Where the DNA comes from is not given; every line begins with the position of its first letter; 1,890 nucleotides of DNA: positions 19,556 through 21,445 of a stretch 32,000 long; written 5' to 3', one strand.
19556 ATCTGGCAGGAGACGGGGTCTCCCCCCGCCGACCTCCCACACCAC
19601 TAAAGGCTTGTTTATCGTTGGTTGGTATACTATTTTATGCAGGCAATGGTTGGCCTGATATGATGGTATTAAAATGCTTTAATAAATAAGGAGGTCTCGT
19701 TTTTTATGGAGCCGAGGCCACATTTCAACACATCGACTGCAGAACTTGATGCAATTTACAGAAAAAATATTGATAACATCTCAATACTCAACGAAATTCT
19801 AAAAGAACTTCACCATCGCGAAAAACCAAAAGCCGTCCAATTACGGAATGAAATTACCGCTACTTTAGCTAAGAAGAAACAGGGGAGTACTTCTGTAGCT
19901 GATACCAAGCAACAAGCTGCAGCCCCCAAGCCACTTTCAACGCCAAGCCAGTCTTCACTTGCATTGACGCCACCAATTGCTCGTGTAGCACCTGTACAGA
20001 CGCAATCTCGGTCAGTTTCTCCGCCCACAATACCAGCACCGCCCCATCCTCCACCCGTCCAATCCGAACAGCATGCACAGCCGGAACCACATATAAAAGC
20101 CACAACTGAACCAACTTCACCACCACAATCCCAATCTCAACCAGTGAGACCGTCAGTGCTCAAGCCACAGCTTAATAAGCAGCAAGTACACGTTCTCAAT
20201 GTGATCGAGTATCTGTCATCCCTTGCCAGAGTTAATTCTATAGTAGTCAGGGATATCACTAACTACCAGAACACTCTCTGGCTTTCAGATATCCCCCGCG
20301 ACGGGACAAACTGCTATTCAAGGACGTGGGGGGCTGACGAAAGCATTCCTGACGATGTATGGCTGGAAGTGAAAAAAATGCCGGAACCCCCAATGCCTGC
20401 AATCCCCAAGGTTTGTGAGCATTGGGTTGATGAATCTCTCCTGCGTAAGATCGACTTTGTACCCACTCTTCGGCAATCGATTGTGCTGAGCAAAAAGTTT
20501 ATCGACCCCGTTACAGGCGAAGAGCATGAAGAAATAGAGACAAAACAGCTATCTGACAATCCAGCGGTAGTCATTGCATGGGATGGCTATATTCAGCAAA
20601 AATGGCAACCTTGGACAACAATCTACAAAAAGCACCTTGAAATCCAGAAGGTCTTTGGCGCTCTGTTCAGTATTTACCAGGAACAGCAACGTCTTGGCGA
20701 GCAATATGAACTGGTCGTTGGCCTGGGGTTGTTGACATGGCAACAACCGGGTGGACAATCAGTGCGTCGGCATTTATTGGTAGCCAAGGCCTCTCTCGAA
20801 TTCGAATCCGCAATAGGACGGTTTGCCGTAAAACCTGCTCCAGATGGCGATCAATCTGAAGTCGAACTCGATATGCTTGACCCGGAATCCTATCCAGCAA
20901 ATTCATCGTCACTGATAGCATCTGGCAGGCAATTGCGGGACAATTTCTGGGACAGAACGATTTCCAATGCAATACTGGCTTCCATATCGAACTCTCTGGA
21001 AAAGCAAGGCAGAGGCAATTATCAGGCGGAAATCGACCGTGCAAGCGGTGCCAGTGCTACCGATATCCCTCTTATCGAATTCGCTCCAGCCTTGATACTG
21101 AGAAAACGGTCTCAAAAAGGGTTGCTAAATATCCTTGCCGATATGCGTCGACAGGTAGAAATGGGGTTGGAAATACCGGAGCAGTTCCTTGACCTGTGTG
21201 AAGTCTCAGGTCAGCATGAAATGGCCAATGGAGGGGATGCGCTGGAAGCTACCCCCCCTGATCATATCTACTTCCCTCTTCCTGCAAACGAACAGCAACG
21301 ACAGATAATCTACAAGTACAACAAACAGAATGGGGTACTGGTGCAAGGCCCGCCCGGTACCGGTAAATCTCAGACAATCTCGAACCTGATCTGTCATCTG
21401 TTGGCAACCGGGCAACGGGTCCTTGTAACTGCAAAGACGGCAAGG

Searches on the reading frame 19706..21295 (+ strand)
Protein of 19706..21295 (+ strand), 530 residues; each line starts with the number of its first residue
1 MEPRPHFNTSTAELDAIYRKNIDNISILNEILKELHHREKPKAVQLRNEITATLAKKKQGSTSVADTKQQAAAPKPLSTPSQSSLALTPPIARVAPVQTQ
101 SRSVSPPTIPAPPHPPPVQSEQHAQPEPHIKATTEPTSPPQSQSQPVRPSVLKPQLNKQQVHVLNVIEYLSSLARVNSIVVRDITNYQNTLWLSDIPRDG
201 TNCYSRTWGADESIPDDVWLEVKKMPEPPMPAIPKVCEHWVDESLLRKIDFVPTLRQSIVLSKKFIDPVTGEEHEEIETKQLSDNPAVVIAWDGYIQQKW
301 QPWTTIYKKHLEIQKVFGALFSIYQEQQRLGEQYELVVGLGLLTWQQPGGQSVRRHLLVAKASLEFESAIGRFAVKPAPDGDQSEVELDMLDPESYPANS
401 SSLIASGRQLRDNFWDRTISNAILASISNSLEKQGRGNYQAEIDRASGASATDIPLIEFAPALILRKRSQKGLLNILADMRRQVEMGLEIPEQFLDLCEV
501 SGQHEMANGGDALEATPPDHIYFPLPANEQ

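Call 33: search_protein_families(library=pfam, proteins=[window:19706-21295:+], max_evalue=10)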
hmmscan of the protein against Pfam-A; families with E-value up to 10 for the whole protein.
window:19706-21295:+ (530 aa): 2 families
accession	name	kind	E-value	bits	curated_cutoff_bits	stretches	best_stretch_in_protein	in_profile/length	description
PF15100.12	TMEM187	-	0.23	11.4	27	1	287-363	119-195/240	TMEM187 protein family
PF04050.20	Upf2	-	0.75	10.9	29.8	1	109-166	46-103/133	Up-frameshift suppressor 2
